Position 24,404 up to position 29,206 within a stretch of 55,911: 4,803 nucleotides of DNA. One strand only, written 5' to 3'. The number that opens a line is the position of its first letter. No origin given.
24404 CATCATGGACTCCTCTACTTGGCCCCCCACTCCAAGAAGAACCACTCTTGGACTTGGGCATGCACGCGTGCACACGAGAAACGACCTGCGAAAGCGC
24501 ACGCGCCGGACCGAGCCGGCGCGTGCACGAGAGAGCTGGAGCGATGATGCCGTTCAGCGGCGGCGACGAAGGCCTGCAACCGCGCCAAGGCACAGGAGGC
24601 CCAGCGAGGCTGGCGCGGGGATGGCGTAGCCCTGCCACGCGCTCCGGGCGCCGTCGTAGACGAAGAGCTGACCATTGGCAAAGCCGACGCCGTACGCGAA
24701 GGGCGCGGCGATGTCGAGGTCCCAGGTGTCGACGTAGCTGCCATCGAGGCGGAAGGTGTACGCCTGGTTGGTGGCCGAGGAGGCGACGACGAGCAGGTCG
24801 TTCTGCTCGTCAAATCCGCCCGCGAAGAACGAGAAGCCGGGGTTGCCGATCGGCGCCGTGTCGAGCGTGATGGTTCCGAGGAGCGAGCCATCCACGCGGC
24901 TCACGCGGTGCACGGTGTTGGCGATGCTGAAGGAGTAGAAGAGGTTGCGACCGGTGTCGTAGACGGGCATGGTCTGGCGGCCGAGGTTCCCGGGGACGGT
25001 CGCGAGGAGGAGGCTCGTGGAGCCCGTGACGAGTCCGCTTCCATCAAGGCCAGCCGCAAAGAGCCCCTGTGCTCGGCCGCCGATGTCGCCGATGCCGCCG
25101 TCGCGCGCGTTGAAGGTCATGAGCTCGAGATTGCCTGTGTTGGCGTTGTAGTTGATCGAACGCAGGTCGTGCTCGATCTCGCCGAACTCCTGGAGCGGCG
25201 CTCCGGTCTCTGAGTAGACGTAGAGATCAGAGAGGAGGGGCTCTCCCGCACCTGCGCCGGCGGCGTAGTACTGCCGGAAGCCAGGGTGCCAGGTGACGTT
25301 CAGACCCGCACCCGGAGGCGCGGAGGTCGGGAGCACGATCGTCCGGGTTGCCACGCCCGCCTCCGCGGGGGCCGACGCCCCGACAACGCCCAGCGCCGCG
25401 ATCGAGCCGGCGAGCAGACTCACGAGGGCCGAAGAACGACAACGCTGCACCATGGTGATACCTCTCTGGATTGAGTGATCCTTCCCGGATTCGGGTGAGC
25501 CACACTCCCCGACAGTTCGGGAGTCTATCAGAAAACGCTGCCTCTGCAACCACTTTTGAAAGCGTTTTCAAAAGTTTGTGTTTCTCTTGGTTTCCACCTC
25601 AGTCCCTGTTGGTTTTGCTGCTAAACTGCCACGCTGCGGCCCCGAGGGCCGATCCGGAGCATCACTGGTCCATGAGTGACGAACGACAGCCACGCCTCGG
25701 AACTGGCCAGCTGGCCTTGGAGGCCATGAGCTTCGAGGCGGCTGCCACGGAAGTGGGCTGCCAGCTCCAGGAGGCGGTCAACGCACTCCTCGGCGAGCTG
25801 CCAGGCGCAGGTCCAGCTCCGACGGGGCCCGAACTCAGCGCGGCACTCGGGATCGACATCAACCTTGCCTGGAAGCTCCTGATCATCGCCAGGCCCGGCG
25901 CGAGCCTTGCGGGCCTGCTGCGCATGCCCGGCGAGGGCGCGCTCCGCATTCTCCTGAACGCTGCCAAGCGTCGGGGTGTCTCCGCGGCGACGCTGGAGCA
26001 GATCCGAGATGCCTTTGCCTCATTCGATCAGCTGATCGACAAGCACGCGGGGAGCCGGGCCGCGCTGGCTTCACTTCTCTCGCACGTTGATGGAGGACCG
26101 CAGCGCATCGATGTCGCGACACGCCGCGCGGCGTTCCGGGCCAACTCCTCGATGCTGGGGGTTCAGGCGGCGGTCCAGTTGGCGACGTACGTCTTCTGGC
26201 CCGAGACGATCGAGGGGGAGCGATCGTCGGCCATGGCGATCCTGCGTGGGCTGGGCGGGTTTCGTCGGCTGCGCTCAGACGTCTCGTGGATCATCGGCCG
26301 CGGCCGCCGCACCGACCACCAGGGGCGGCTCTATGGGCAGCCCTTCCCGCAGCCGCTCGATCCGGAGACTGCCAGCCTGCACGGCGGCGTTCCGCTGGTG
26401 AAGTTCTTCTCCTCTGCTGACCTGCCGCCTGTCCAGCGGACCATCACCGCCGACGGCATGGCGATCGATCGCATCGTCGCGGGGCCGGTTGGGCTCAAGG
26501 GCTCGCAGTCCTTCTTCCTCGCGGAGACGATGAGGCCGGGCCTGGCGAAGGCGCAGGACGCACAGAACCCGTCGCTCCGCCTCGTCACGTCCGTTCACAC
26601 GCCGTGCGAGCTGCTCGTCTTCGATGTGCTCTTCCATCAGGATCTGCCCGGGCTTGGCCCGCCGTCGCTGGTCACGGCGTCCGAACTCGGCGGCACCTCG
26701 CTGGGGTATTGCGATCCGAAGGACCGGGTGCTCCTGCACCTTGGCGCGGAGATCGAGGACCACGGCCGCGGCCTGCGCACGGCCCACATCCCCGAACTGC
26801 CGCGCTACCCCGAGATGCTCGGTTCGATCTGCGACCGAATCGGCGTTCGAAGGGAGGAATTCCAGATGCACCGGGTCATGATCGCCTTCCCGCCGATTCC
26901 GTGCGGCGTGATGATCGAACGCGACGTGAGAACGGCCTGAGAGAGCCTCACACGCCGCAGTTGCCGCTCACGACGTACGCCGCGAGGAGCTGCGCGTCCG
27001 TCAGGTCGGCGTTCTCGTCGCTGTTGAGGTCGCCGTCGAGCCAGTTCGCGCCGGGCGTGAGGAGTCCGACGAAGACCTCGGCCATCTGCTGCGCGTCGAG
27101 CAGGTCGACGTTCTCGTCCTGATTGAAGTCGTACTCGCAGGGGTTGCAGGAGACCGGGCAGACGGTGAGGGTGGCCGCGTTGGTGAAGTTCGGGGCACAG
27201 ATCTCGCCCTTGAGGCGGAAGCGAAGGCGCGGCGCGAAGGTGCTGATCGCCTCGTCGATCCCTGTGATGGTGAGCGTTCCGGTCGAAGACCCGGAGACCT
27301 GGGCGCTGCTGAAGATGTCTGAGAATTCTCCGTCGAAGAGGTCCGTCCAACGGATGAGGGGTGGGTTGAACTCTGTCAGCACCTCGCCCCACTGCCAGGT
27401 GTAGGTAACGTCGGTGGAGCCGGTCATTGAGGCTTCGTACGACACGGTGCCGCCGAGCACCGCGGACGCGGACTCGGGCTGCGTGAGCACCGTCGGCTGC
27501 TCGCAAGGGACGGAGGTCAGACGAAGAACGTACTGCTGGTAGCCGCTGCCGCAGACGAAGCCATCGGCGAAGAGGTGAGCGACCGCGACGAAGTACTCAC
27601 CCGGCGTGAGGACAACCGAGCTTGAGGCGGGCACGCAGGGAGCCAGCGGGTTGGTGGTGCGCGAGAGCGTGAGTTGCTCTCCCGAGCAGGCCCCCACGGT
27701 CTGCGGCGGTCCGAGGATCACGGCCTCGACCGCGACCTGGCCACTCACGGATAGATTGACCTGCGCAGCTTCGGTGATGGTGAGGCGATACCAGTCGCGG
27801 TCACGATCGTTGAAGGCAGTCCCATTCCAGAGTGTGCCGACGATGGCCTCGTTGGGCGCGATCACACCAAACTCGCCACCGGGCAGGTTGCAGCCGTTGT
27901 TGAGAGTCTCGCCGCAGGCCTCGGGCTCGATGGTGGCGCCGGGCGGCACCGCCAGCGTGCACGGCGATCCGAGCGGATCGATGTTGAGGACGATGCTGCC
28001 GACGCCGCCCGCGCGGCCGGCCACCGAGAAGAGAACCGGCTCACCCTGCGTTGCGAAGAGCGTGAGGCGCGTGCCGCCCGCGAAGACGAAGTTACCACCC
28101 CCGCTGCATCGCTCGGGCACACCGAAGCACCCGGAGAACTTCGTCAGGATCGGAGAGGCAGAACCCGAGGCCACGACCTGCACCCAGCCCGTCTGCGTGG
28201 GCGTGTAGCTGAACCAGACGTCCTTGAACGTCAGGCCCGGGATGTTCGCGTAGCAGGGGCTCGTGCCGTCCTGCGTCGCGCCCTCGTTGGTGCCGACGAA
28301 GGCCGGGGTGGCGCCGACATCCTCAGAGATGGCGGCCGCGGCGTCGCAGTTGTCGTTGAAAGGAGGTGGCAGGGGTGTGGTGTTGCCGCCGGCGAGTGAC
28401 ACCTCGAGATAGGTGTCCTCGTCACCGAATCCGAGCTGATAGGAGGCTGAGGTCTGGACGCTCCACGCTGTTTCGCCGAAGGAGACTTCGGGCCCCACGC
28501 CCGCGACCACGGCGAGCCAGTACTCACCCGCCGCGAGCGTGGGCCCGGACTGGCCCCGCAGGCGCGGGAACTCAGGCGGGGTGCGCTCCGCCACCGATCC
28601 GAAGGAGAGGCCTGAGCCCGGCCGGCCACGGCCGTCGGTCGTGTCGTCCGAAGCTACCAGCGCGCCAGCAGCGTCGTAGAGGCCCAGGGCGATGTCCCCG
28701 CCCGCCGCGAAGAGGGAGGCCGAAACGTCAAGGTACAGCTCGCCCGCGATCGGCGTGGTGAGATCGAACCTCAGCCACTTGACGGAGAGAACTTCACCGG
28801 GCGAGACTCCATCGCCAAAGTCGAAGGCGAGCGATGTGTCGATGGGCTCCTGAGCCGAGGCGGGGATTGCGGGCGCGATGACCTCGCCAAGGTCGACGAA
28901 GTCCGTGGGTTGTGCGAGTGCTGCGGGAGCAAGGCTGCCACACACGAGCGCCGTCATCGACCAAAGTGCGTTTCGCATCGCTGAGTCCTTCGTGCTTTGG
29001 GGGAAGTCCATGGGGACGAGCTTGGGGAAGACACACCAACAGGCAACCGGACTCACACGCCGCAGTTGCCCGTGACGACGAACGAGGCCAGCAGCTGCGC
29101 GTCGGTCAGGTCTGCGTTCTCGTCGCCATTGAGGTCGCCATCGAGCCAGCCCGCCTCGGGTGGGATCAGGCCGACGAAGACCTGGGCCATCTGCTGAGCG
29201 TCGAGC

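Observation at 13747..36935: Seven unrelated secreted proteins end in one near-invariant, Cys-bracketed, double Ca-loop (dockerin-like) 63-aa module: candidate surface-display or sorting system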

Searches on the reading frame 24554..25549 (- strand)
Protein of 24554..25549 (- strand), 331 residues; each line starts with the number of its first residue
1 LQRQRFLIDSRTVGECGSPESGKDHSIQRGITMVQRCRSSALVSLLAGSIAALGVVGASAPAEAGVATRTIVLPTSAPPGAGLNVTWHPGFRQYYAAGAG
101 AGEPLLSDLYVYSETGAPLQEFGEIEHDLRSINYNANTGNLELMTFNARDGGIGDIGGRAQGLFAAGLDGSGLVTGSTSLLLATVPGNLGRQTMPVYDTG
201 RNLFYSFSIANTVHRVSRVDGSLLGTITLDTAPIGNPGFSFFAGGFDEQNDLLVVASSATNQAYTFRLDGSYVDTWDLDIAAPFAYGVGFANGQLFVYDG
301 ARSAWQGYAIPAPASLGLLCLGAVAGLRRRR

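Call 9: search_protein_families(library=pfam, proteins=[window:24554-25549:-], max_evalue=0.01)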
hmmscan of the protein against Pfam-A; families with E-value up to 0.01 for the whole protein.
window:24554-25549:- (331 aa): 1 family
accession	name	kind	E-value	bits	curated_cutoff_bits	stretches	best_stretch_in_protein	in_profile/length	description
PF07589.16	PEP-CTERM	-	0.0063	17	20.7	1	309-331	1-24/24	PEP-CTERM motif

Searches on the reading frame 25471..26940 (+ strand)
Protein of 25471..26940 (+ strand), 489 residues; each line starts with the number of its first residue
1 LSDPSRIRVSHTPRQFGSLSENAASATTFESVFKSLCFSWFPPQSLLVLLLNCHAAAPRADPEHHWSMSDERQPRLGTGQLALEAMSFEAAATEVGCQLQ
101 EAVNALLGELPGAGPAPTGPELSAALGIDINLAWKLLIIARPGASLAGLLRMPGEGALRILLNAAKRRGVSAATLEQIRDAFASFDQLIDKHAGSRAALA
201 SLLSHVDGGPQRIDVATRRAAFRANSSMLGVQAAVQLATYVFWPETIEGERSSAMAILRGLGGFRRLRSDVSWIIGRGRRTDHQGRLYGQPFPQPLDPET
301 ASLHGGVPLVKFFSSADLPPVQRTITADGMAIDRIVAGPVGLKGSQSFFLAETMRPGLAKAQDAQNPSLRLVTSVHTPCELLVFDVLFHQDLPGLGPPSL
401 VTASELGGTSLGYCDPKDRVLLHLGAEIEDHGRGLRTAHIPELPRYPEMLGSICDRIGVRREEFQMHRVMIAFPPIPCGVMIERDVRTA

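Call 9: search_protein_families(library=pfam, proteins=[window:25471-26940:+], max_evalue=0.01)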
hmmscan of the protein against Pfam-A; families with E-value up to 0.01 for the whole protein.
window:25471-26940:+ (489 aa): 0 families

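Call 68: search_solved_structures(query=window:25471-26940:+, max_evalue=1)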
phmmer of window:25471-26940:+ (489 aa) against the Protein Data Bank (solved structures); distinct sequences matched with E-value up to 1: 2.
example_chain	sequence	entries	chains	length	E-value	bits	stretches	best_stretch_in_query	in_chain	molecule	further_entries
6n98_A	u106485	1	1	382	0.84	11.5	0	176-293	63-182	Xylose isomerase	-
4yms_D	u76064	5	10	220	0.98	11.3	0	327-415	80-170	ABC-type amino acid transport system, permease component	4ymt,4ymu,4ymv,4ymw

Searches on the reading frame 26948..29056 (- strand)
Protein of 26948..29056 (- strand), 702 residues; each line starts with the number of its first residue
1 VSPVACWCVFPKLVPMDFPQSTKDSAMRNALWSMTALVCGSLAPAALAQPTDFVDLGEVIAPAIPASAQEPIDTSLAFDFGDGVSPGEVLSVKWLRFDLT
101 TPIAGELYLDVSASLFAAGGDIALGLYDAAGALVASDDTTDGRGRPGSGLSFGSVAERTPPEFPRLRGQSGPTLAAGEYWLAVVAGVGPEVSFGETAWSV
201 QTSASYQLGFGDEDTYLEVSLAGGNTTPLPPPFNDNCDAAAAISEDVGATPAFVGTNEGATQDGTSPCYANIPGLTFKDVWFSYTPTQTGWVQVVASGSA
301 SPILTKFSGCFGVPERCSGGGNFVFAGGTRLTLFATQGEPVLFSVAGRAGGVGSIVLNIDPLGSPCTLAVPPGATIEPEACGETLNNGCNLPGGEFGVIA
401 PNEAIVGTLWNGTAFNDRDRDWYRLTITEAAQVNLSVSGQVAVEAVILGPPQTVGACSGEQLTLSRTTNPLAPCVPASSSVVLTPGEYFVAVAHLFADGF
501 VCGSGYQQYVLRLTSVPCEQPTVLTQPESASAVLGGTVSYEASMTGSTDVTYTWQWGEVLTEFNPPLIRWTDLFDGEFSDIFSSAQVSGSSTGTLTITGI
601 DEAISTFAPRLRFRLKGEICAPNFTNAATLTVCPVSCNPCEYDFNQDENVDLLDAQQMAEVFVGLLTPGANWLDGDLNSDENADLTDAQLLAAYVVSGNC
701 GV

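Call 4: search_protein_families(library=pfam, proteins=[window:26948-29056:-], max_evalue=0.1)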
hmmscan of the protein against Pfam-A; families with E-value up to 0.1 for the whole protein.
window:26948-29056:- (702 aa): 2 families
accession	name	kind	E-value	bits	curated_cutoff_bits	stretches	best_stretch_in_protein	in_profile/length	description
PF23759.1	GBD_T9SS_assoc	-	4.8e-05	24.1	27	1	234-323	2-88/116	Galactose binding domain-like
PF00404.24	Dockerin_1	-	0.00016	22.2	22.9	1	642-695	2-56/57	Dockerin type I domain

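Call 5: search_protein_families(library=ncbifam, proteins=[window:26948-29056:-], max_evalue=0.1)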
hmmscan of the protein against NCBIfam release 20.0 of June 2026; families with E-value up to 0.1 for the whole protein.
window:26948-29056:- (702 aa): 0 families
